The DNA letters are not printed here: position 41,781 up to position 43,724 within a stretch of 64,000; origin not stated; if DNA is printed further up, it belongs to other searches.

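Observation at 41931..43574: carB is present only as its N-terminal half (547 aa), cleanly truncated at the inter-domain boundary, with no carA nearby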

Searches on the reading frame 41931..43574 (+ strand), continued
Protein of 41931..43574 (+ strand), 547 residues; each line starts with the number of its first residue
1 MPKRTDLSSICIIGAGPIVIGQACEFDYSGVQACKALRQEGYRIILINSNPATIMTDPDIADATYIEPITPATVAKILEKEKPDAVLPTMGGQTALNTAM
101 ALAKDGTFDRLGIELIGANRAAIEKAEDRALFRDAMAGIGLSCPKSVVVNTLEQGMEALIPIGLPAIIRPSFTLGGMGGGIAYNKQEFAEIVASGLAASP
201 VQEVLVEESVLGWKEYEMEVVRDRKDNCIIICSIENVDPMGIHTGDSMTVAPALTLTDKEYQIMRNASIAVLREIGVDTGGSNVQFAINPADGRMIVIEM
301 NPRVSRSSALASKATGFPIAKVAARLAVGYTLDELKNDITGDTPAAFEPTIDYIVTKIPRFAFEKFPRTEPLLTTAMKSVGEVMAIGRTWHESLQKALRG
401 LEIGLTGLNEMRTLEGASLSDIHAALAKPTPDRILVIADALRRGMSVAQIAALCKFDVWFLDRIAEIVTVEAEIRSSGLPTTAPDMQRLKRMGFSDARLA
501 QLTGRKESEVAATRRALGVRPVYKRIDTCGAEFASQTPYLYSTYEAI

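Call 8: find_homologous_proteins(query=window:41931-43571:+, max_evalue=1e-30)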
Query window:41931-43571:+ (547 aa): 8000 proteins with E <= 1e-30 among 8000 candidates; the best 120 are listed.
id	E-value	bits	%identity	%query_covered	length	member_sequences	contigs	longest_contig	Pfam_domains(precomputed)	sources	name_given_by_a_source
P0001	0.0e+0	1201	100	100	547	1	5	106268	PF25596.2,PF02786.23,PF02787.26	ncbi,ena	-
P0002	0.0e+0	1095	84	100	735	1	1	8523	PF25596.2,PF02786.23,PF02787.26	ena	-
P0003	0.0e+0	1094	82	100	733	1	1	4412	PF25596.2,PF02786.23,PF02787.26,PF02222.28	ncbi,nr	ncbi:MAG: carbamoyl-phosphate synthase large subunit, partial [Alphaproteobacteria bacterium]|nr:car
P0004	0.0e+0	1073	75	100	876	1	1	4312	PF25596.2,PF15632.12,PF02786.23,PF02787.26,PF02222.28,PF02655.20,PF01071.25,PF07478.19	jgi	-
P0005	0.0e+0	1072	75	100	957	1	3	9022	PF25596.2,PF15632.12,PF02786.23,PF02787.26,PF02222.28,PF02655.20,PF07478.19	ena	-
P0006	0.0e+0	1062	75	100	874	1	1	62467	PF25596.2,PF15632.12,PF02786.23,PF02787.26,PF02222.28,PF08443.17,PF02655.20,PF07478.19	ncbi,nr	ncbi:MAG TPA: carbamoyl-phosphate synthase large subunit, partial [Azospirillum sp.]|nr:carbamoyl-ph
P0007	0.0e+0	1061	73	100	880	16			PF25596.2,PF15632.12,PF13549.12,PF02786.23,PF02787.26,PF02222.28,PF08443.17,PF02655.20,PF01071.25,PF07478.19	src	-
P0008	0.0e+0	1056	81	100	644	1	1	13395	PF25596.2,PF02786.23,PF02787.26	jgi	jgi:carbamoyl-phosphate synthase large subunit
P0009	0.0e+0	1055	75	100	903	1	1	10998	PF25596.2,PF13535.12,PF08442.16,PF15632.12,PF13549.12,PF02786.23,PF02787.26,PF02222.28,PF08443.17,PF02655.20,PF07478.19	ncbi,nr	ncbi:MAG: carbamoyl-phosphate synthase large subunit, partial [Parvibaculum sp.]|nr:carbamoyl-phosph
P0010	0.0e+0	1052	73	100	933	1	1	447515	PF25596.2,PF15632.12,PF02786.23,PF02787.26,PF02222.28,PF08443.17,PF02655.20,PF07478.19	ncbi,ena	-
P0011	0.0e+0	1050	72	100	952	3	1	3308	PF25596.2,PF13535.12,PF15632.12,PF13549.12,PF02786.23,PF02787.26,PF02222.28,PF08443.17,PF02655.20,PF07478.19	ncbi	ncbi:unnamed protein product, partial [Laminaria digitata]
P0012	0.0e+0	1047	71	100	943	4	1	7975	PF25596.2,PF15632.12,PF02786.23,PF02787.26,PF02222.28,PF02655.20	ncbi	ncbi:MAG: carbamoyl-phosphate synthase large subunit, partial [Alphaproteobacteria bacterium]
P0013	0.0e+0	1046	72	100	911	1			PF25596.2,PF15632.12,PF02786.23,PF02787.26,PF02222.28,PF02655.20,PF07478.19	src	-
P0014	0.0e+0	1045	69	100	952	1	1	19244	PF25596.2,PF15632.12,PF02786.23,PF02787.26,PF02222.28,PF02655.20,PF07478.19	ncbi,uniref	ncbi:MAG: carbamoyl-phosphate synthase large subunit, partial [Sphingomonas sp.]|uniref:carbamoyl-ph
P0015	0.0e+0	1040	73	100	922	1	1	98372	PF25596.2,PF15632.12,PF02786.23,PF02787.26,PF02222.28,PF02655.20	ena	-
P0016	0.0e+0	1038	73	100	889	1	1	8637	PF25596.2,PF15632.12,PF02786.23,PF02787.26,PF02222.28,PF02655.20,PF01071.25,PF07478.19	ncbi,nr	ncbi:MAG TPA: carbamoyl-phosphate synthase large subunit, partial [Stellaceae bacterium]|nr:carbamoy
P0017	0.0e+0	1038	72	100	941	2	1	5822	PF25596.2,PF15632.12,PF02786.23,PF02787.26,PF02222.28,PF02655.20,PF07478.19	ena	-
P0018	0.0e+0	1033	73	100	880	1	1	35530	PF25596.2,PF13535.12,PF08442.16,PF15632.12,PF13549.12,PF02786.23,PF02787.26,PF02222.28,PF02655.20,PF07478.19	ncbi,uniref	ncbi:carbamoyl-phosphate synthase large subunit, partial [uncultured Parvibaculum sp.]|uniref:carbam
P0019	0.0e+0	1032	68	100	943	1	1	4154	PF25596.2,PF13535.12,PF15632.12,PF02786.23,PF02787.26,PF02222.28,PF02655.20,PF07478.19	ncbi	ncbi:MAG TPA: carbamoyl-phosphate synthase large subunit, partial [Gammaproteobacteria bacterium]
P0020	0.0e+0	1032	73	100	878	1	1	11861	PF25596.2,PF13535.12,PF08442.16,PF15632.12,PF13549.12,PF02786.23,PF02787.26,PF02222.28,PF02655.20,PF07478.19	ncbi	ncbi:carbamoyl-phosphate synthase large subunit, partial [Parvibaculum sp.]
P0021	0.0e+0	1032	73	100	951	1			PF25596.2,PF15632.12,PF02786.23,PF02787.26,PF02222.28,PF02655.20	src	-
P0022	0.0e+0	1031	72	100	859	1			PF25596.2,PF13535.12,PF15632.12,PF02786.23,PF02787.26,PF02222.28,PF02655.20,PF07478.19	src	-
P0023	0.0e+0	1031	69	100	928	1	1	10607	PF25596.2,PF13535.12,PF15632.12,PF02786.23,PF02787.26,PF02222.28,PF02655.20,PF07478.19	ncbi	ncbi:MAG: carbamoyl-phosphate synthase large subunit, partial [Sphingomonas oligoaromativorans]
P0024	0.0e+0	1030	69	100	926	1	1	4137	PF25596.2,PF13535.12,PF15632.12,PF02786.23,PF02787.26,PF02222.28,PF08443.17,PF02655.20,PF07478.19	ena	-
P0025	0.0e+0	1030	71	100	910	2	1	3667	PF25596.2,PF15632.12,PF02786.23,PF02787.26,PF02222.28,PF02655.20,PF07478.19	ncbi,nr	ncbi:MAG TPA: carbamoyl-phosphate synthase large subunit, partial [Stellaceae bacterium]|nr:carbamoy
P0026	0.0e+0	1029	73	100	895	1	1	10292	PF25596.2,PF15632.12,PF02786.23,PF02787.26,PF02222.28,PF08443.17,PF02655.20,PF07478.19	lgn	-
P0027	0.0e+0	1029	73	100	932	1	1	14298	PF25596.2,PF13535.12,PF15632.12,PF02786.23,PF02787.26,PF02222.28,PF02655.20,PF07478.19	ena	-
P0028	0.0e+0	1027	71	100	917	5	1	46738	PF25596.2,PF13535.12,PF15632.12,PF02786.23,PF02787.26,PF02222.28,PF02655.20,PF07478.19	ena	-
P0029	0.0e+0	1027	73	100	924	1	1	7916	PF25596.2,PF15632.12,PF13549.12,PF02786.23,PF02787.26,PF02222.28,PF02655.20,PF07478.19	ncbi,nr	ncbi:MAG TPA: carbamoyl-phosphate synthase large subunit, partial [Stellaceae bacterium]|nr:carbamoy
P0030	0.0e+0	1026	68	100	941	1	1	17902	PF25596.2,PF13535.12,PF15632.12,PF02786.23,PF02787.26,PF02222.28,PF02655.20,PF01071.25,PF07478.19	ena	-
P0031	0.0e+0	1026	67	100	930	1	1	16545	PF25596.2,PF13535.12,PF15632.12,PF13549.12,PF02786.23,PF02787.26,PF02222.28,PF02655.20,PF07478.19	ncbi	-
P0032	0.0e+0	1026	69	100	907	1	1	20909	PF25596.2,PF13535.12,PF15632.12,PF02786.23,PF02787.26,PF02222.28,PF08443.17,PF02655.20,PF07478.19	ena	-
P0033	0.0e+0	1026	69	100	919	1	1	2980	PF25596.2,PF13535.12,PF15632.12,PF02786.23,PF02787.26,PF02222.28,PF02655.20,PF07478.19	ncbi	ncbi:MAG: carbamoyl-phosphate synthase large subunit, partial [Arenimonas sp.]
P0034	0.0e+0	1025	76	100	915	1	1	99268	PF25596.2,PF02786.23,PF02787.26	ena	-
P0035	0.0e+0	1024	65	100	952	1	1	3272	PF25596.2,PF13535.12,PF15632.12,PF02786.23,PF02787.26,PF02222.28,PF02655.20,PF07478.19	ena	-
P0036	0.0e+0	1024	71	100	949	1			PF25596.2,PF15632.12,PF13549.12,PF02786.23,PF02787.26,PF02222.28,PF02655.20,PF01071.25,PF07478.19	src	-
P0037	0.0e+0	1024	67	100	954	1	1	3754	PF25596.2,PF13535.12,PF15632.12,PF02786.23,PF02787.26,PF02222.28,PF08443.17,PF02655.20,PF01071.25,PF07478.19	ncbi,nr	ncbi:MAG: carbamoyl-phosphate synthase large subunit, partial [Gammaproteobacteria bacterium]|nr:car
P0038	0.0e+0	1024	74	100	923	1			PF25596.2,PF15632.12,PF02786.23,PF02787.26,PF02222.28,PF02655.20,PF07478.19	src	-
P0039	0.0e+0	1024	69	100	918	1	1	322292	PF25596.2,PF13535.12,PF15632.12,PF02786.23,PF02787.26,PF02222.28,PF08443.17,PF02655.20,PF07478.19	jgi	-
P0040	0.0e+0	1023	70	100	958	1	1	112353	PF25596.2,PF15632.12,PF02786.23,PF02787.26,PF02222.28,PF08443.17,PF02655.20,PF07478.19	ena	-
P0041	0.0e+0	1023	67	100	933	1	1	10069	PF25596.2,PF13535.12,PF08442.16,PF15632.12,PF13549.12,PF02786.23,PF02787.26,PF02222.28,PF08443.17,PF02655.20,PF07478.19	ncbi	ncbi:MAG: carbamoyl-phosphate synthase large subunit, partial [Candidatus Thiodiazotropha sp.]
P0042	0.0e+0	1022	72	100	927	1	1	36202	PF25596.2,PF08442.16,PF15632.12,PF13549.12,PF02786.23,PF02787.26,PF02222.28,PF08443.17,PF02655.20,PF01071.25,PF07478.19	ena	-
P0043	0.0e+0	1022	70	100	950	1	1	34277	PF25596.2,PF13535.12,PF15632.12,PF02786.23,PF02787.26,PF02222.28,PF08443.17,PF02655.20,PF07478.19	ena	-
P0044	0.0e+0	1022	73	100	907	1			PF25596.2,PF15632.12,PF02786.23,PF02787.26,PF02222.28,PF02655.20,PF07478.19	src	-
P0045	0.0e+0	1021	72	100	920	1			PF25596.2,PF13535.12,PF15632.12,PF02786.23,PF02787.26,PF02222.28,PF02655.20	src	-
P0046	0.0e+0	1020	71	100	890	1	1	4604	PF25596.2,PF15632.12,PF02786.23,PF02787.26,PF02222.28,PF02655.20,PF07478.19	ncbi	ncbi:MAG: carbamoyl-phosphate synthase large subunit, partial [Stellaceae bacterium]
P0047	0.0e+0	1020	74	100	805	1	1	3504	PF25596.2,PF02786.23,PF02787.26,PF02222.28,PF01071.25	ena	-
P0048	0.0e+0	1020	67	100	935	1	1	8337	PF25596.2,PF13535.12,PF15632.12,PF02786.23,PF02787.26,PF02222.28,PF02655.20,PF07478.19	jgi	jgi:carbamoyl-phosphate synthase large subunit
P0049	0.0e+0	1019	72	100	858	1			PF25596.2,PF13535.12,PF15632.12,PF02786.23,PF02787.26,PF02222.28,PF02655.20,PF01071.25,PF07478.19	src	-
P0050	0.0e+0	1019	70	100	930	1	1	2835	PF25596.2,PF13535.12,PF15632.12,PF02786.23,PF02787.26,PF02222.28,PF08443.17,PF02655.20,PF07478.19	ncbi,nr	ncbi:MAG TPA: carbamoyl-phosphate synthase large subunit, partial [Allosphingosinicella sp.]|nr:carb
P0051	0.0e+0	1019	71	100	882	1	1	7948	PF25596.2,PF13535.12,PF15632.12,PF02786.23,PF02787.26,PF02222.28,PF08443.17,PF02655.20,PF07478.19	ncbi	ncbi:carbamoyl-phosphate synthase large subunit, partial [Rhizorhabdus wittichii]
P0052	0.0e+0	1018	71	99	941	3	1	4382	PF25596.2,PF15632.12,PF02786.23,PF02787.26,PF02222.28,PF02655.20,PF07478.19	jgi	-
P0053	0.0e+0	1018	72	100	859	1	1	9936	PF25596.2,PF15632.12,PF02786.23,PF02787.26,PF02222.28,PF02655.20,PF07478.19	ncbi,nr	ncbi:MAG: carbamoyl-phosphate synthase large subunit, partial [Rhodospirillaceae bacterium]|nr:carba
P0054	0.0e+0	1018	74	100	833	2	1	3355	PF25596.2,PF02786.23,PF02787.26,PF02222.28,PF07478.19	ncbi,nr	ncbi:MAG: carbamoyl-phosphate synthase large subunit, partial [Alphaproteobacteria bacterium]|nr:car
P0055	0.0e+0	1018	66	100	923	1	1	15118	PF25596.2,PF13535.12,PF15632.12,PF13549.12,PF02786.23,PF02787.26,PF02222.28,PF02655.20,PF07478.19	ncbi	ncbi:MAG: carbamoyl-phosphate synthase large subunit, partial [Burkholderiales bacterium]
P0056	0.0e+0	1017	66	100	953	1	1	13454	PF25596.2,PF13535.12,PF15632.12,PF02786.23,PF02787.26,PF02222.28,PF02655.20,PF01071.25,PF07478.19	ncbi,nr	ncbi:MAG: carbamoyl-phosphate synthase large subunit, partial [Methylococcales bacterium]|nr:carbamo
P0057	0.0e+0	1017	75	100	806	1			PF25596.2,PF02786.23,PF02787.26,PF02222.28,PF08443.17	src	-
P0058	0.0e+0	1017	67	100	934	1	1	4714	PF25596.2,PF13535.12,PF15632.12,PF13549.12,PF02786.23,PF02787.26,PF02222.28,PF08443.17,PF02655.20,PF07478.19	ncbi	ncbi:MAG: carbamoyl-phosphate synthase large subunit, partial [Burkholderiales bacterium]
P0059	0.0e+0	1016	69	100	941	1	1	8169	PF25596.2,PF13535.12,PF15632.12,PF02786.23,PF02787.26,PF02222.28,PF02655.20,PF07478.19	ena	-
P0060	0.0e+0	1016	-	-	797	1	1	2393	PF25596.2,PF13535.12,PF02786.23,PF02787.26,PF02222.28,PF07478.19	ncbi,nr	ncbi:MAG TPA: carbamoyl-phosphate synthase large subunit, partial [Vicinamibacterales bacterium]|nr:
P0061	0.0e+0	1016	74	100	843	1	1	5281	PF25596.2,PF02786.23,PF02787.26,PF02222.28,PF07478.19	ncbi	-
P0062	0.0e+0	1016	67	100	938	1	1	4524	PF25596.2,PF13535.12,PF15632.12,PF02786.23,PF02787.26,PF02222.28,PF08443.17,PF02655.20,PF07478.19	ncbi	ncbi:MAG: carbamoyl-phosphate synthase large subunit, partial [Sedimenticolaceae bacterium]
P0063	0.0e+0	1016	70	100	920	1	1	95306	PF25596.2,PF15632.12,PF13549.12,PF02786.23,PF02787.26,PF02222.28,PF08443.17,PF02655.20,PF07478.19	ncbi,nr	ncbi:MAG: carbamoyl-phosphate synthase large subunit, partial [Rhodospirillales bacterium]|nr:carbam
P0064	0.0e+0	1016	71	100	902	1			PF25596.2,PF15632.12,PF02786.23,PF02787.26,PF02222.28,PF02655.20,PF07478.19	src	-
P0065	0.0e+0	1016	69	100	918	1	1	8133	PF25596.2,PF13535.12,PF15632.12,PF02786.23,PF02787.26,PF02222.28,PF07478.19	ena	-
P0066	0.0e+0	1016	67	100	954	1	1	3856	PF25596.2,PF13535.12,PF15632.12,PF13549.12,PF02786.23,PF02787.26,PF02222.28,PF02655.20,PF07478.19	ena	-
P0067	0.0e+0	1016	67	100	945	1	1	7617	PF25596.2,PF13535.12,PF15632.12,PF02786.23,PF02787.26,PF02222.28,PF08443.17,PF02655.20,PF01071.25,PF07478.19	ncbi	ncbi:MAG: carbamoyl-phosphate synthase large subunit, partial [Thioalkalispiraceae bacterium]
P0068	0.0e+0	1015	72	100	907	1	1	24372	PF25596.2,PF13535.12,PF15632.12,PF02786.23,PF02787.26,PF02222.28,PF02655.20,PF01071.25,PF07478.19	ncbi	ncbi:MAG: carbamoyl-phosphate synthase large subunit, partial [Xanthobacteraceae bacterium]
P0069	0.0e+0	1015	72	100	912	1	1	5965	PF25596.2,PF13535.12,PF15632.12,PF02786.23,PF02787.26,PF02222.28,PF02655.20,PF01071.25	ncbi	ncbi:MAG: carbamoyl-phosphate synthase large subunit, partial [Xanthobacteraceae bacterium]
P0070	0.0e+0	1014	72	100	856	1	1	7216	PF25596.2,PF13535.12,PF15632.12,PF13549.12,PF02786.23,PF02787.26,PF02222.28,PF08443.17,PF02655.20,PF07478.19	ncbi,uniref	ncbi:MAG TPA: carbamoyl-phosphate synthase large subunit, partial [Hypericibacter adhaerens]|uniref:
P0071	0.0e+0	1014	71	100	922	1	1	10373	PF25596.2,PF15632.12,PF02786.23,PF02787.26,PF02222.28,PF02655.20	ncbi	-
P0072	0.0e+0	1014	70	100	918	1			PF25596.2,PF13535.12,PF15632.12,PF02786.23,PF02787.26,PF02222.28,PF02655.20,PF07478.19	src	-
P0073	0.0e+0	1014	72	100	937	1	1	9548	PF25596.2,PF13535.12,PF15632.12,PF02786.23,PF02787.26,PF02222.28,PF08443.17,PF02655.20,PF07478.19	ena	-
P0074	0.0e+0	1014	72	100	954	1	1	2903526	PF25596.2,PF15632.12,PF02786.23,PF02787.26,PF02222.28,PF02655.20,PF07478.19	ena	-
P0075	0.0e+0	1013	67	100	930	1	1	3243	PF25596.2,PF13535.12,PF15632.12,PF13549.12,PF02786.23,PF02787.26,PF02222.28,PF02655.20,PF07478.19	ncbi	ncbi:MAG: carbamoyl-phosphate synthase large subunit, partial [Methylophilaceae bacterium]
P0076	0.0e+0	1013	67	100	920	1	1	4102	PF25596.2,PF15632.12,PF13549.12,PF02786.23,PF02787.26,PF02222.28,PF02655.20,PF07478.19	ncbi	ncbi:MAG: carbamoyl-phosphate synthase large subunit, partial [Thiobacillaceae bacterium]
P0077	0.0e+0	1013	67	100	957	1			PF25596.2,PF13535.12,PF15632.12,PF02786.23,PF02787.26,PF02222.28,PF08443.17,PF02655.20,PF07478.19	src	-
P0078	0.0e+0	1013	71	100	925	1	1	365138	PF25596.2,PF13535.12,PF15632.12,PF02786.23,PF02787.26,PF02222.28,PF08443.17,PF02655.20,PF07478.19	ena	-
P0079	0.0e+0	1012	72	100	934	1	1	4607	PF25596.2,PF13535.12,PF15632.12,PF02786.23,PF02787.26,PF02222.28,PF02655.20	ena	-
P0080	0.0e+0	1012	68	100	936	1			PF25596.2,PF13535.12,PF08442.16,PF15632.12,PF13549.12,PF02786.23,PF02787.26,PF02222.28,PF08443.17,PF02655.20,PF07478.19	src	-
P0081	0.0e+0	1012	71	100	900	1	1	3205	PF25596.2,PF08442.16,PF15632.12,PF02786.23,PF02787.26,PF02222.28,PF02655.20,PF01071.25,PF07478.19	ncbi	ncbi:MAG: carbamoyl-phosphate synthase large subunit, partial [Alphaproteobacteria bacterium]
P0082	0.0e+0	1012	68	100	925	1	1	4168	PF25596.2,PF13535.12,PF15632.12,PF02786.23,PF02787.26,PF02222.28,PF08443.17,PF02655.20,PF07478.19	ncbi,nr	ncbi:MAG TPA: carbamoyl-phosphate synthase large subunit, partial [Burkholderiales bacterium]|nr:car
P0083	0.0e+0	1012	70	100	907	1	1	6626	PF25596.2,PF13535.12,PF15632.12,PF02786.23,PF02787.26,PF02222.28,PF02655.20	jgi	jgi:carbamoyl-phosphate synthase large subunit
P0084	0.0e+0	1011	67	100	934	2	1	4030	PF25596.2,PF13535.12,PF15632.12,PF13549.12,PF02786.23,PF02787.26,PF02222.28,PF02655.20,PF07478.19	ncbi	ncbi:MAG: carbamoyl-phosphate synthase large subunit, partial [Burkholderiales bacterium]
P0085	0.0e+0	1011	75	100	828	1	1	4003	PF25596.2,PF08442.16,PF13549.12,PF02786.23,PF02787.26,PF02222.28,PF08443.17,PF07478.19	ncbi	ncbi:MAG: carbamoyl-phosphate synthase large subunit, partial [Parvibaculum sp.]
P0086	0.0e+0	1011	65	100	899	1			PF25596.2,PF13535.12,PF02786.23,PF02787.26,PF02222.28,PF07478.19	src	-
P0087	0.0e+0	1011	69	100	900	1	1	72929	PF25596.2,PF15632.12,PF02786.23,PF02787.26,PF02222.28,PF02655.20,PF07478.19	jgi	-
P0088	0.0e+0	1011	71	100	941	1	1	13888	PF25596.2,PF13535.12,PF15632.12,PF13549.12,PF02786.23,PF02787.26,PF02222.28,PF02655.20,PF07478.19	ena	-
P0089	0.0e+0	1011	67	100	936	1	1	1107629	PF25596.2,PF15632.12,PF02786.23,PF02787.26,PF02222.28,PF02655.20,PF07478.19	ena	-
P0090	0.0e+0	1010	70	100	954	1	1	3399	PF25596.2,PF13535.12,PF15632.12,PF02786.23,PF02787.26,PF02222.28,PF02655.20,PF07478.19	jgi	-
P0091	0.0e+0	1010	70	100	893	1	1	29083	PF25596.2,PF15632.12,PF02786.23,PF02787.26,PF02222.28,PF02655.20,PF01071.25,PF07478.19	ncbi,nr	ncbi:MAG: carbamoyl-phosphate synthase large subunit, partial [Pseudomonadota bacterium]|nr:carbamoy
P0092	0.0e+0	1010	69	100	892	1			PF25596.2,PF13535.12,PF15632.12,PF02786.23,PF02787.26,PF02222.28,PF07478.19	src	-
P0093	0.0e+0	1010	67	100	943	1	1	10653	PF25596.2,PF13535.12,PF15632.12,PF13549.12,PF02786.23,PF02787.26,PF02222.28,PF08443.17,PF02655.20,PF01071.25,PF07478.19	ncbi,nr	ncbi:MAG TPA: carbamoyl-phosphate synthase large subunit, partial [Burkholderiales bacterium]|nr:car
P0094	0.0e+0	1009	73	100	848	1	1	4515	PF25596.2,PF13535.12,PF08442.16,PF13549.12,PF02786.23,PF02787.26,PF02222.28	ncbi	ncbi:MAG: carbamoyl-phosphate synthase large subunit, partial [Hyphomicrobiaceae bacterium]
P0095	0.0e+0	1009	69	100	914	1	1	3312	PF25596.2,PF13535.12,PF15632.12,PF02786.23,PF02787.26,PF02222.28,PF02655.20,PF07478.19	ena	-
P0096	1.6e-298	1009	68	100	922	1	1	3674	PF25596.2,PF13535.12,PF08442.16,PF15632.12,PF02786.23,PF02787.26,PF02222.28,PF02655.20,PF01071.25,PF07478.19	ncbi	ncbi:MAG: carbamoyl-phosphate synthase large subunit, partial [Bdellovibrionales bacterium]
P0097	1.8e-298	1009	68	100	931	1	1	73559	PF25596.2,PF13535.12,PF15632.12,PF13549.12,PF02786.23,PF02787.26,PF02222.28,PF02655.20,PF07478.19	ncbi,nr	ncbi:MAG TPA: carbamoyl-phosphate synthase large subunit, partial [Burkholderiales bacterium]|nr:car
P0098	2.1e-298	1008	68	100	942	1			PF25596.2,PF15632.12,PF02786.23,PF02787.26,PF02222.28,PF02655.20,PF07478.19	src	-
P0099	2.2e-298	1008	68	100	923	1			PF25596.2,PF15632.12,PF13549.12,PF02786.23,PF02787.26,PF02222.28,PF07478.19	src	-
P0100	2.3e-298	1008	71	100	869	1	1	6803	PF25596.2,PF15632.12,PF02786.23,PF02787.26,PF02222.28,PF08443.17,PF02655.20,PF07478.19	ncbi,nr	ncbi:MAG: carbamoyl-phosphate synthase large subunit, partial [Rhodospirillaceae bacterium]|nr:carba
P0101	2.3e-298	1008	67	100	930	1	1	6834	PF25596.2,PF13535.12,PF15632.12,PF02786.23,PF02787.26,PF02222.28,PF02655.20,PF07478.19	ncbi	ncbi:MAG: carbamoyl-phosphate synthase large subunit, partial [Thiocapsa sp.]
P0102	2.4e-298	1008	71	100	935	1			PF25596.2,PF13535.12,PF15632.12,PF02786.23,PF02787.26,PF02222.28,PF02655.20,PF01071.25,PF07478.19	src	-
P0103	2.7e-298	1008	67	100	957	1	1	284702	PF25596.2,PF15632.12,PF02786.23,PF02787.26,PF02222.28,PF02655.20,PF07478.19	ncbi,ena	-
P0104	3.0e-298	1008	72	100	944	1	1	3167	PF25596.2,PF15632.12,PF02786.23,PF02787.26,PF02222.28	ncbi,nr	ncbi:MAG TPA: carbamoyl-phosphate synthase large subunit, partial [Roseiarcus sp.]|nr:carbamoyl-phos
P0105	3.0e-298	1008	67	100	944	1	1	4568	PF25596.2,PF13535.12,PF15632.12,PF02786.23,PF02787.26,PF02222.28,PF02655.20,PF07478.19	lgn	-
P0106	3.1e-298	1008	67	99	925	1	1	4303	PF25596.2,PF13535.12,PF15632.12,PF02786.23,PF02787.26,PF02222.28,PF02655.20,PF07478.19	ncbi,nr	ncbi:MAG: carbamoyl-phosphate synthase large subunit, partial [Halomonadaceae bacterium]|nr:carbamoy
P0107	3.1e-298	1008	71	100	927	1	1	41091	PF25596.2,PF15632.12,PF02786.23,PF02787.26,PF02222.28,PF02655.20,PF07478.19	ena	-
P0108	3.3e-298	1008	71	100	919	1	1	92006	PF25596.2,PF15632.12,PF02786.23,PF02787.26,PF02222.28,PF02655.20,PF07478.19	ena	-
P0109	7.8e-298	1007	70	100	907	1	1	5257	PF25596.2,PF15632.12,PF02786.23,PF02787.26,PF02222.28,PF02655.20,PF07478.19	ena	-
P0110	8.7e-298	1006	67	100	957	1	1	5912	PF25596.2,PF15632.12,PF02786.23,PF02787.26,PF02222.28,PF02655.20,PF07478.19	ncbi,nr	ncbi:carbamoyl-phosphate synthase large subunit, partial [Amylibacter sp.]|nr:carbamoyl-phosphate sy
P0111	1.1e-297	1006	71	100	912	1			PF25596.2,PF13535.12,PF08442.16,PF15632.12,PF13549.12,PF02786.23,PF02787.26,PF02222.28,PF08443.17,PF02655.20,PF07478.19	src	-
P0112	1.4e-297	1006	72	100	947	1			PF25596.2,PF13535.12,PF15632.12,PF13549.12,PF02786.23,PF02787.26,PF02222.28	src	-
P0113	1.4e-297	1006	73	100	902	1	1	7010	PF25596.2,PF13535.12,PF15632.12,PF02786.23,PF02787.26,PF02222.28,PF02655.20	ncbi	ncbi:MAG: carbamoyl-phosphate synthase large subunit, partial [Pseudomonadota bacterium]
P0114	1.6e-297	1005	67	100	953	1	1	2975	PF25596.2,PF13535.12,PF15632.12,PF02786.23,PF02787.26,PF02222.28,PF08443.17,PF02655.20,PF01071.25,PF07478.19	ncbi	ncbi:MAG: carbamoyl-phosphate synthase large subunit, partial [Gammaproteobacteria bacterium]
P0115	1.9e-297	1005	67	100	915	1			PF25596.2,PF13535.12,PF15632.12,PF13549.12,PF02786.23,PF02787.26,PF02222.28,PF02655.20,PF07478.19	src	-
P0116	2.0e-297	1005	73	100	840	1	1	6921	PF25596.2,PF13549.12,PF02786.23,PF02787.26,PF02222.28,PF07478.19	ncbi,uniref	ncbi:carbamoyl-phosphate synthase large subunit, partial [Sandarakinorhabdus sp.]|uniref:carbamoyl-p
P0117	2.8e-297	1005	67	100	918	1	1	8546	PF25596.2,PF13535.12,PF15632.12,PF13549.12,PF02786.23,PF02787.26,PF02222.28,PF08443.17,PF02655.20,PF01071.25,PF07478.19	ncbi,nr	ncbi:MAG: carbamoyl-phosphate synthase large subunit, partial [Candidatus Thiodiazotropha endolucini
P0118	2.9e-297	1005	72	100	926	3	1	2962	PF25596.2,PF15632.12,PF02786.23,PF02787.26,PF02222.28,PF02655.20,PF07478.19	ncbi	ncbi:MAG: hypothetical protein RL186_1626, partial [Pseudomonadota bacterium]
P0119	4.1e-297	1004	69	100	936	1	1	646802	PF25596.2,PF13535.12,PF15632.12,PF02786.23,PF02787.26,PF02222.28,PF02655.20,PF07478.19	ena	-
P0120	5.2e-297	1004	67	100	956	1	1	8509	PF25596.2,PF13535.12,PF15632.12,PF02786.23,PF02787.26,PF02222.28,PF02655.20,PF07478.19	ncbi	ncbi:MAG: hypothetical protein RIR60_508, partial [Pseudomonadota bacterium]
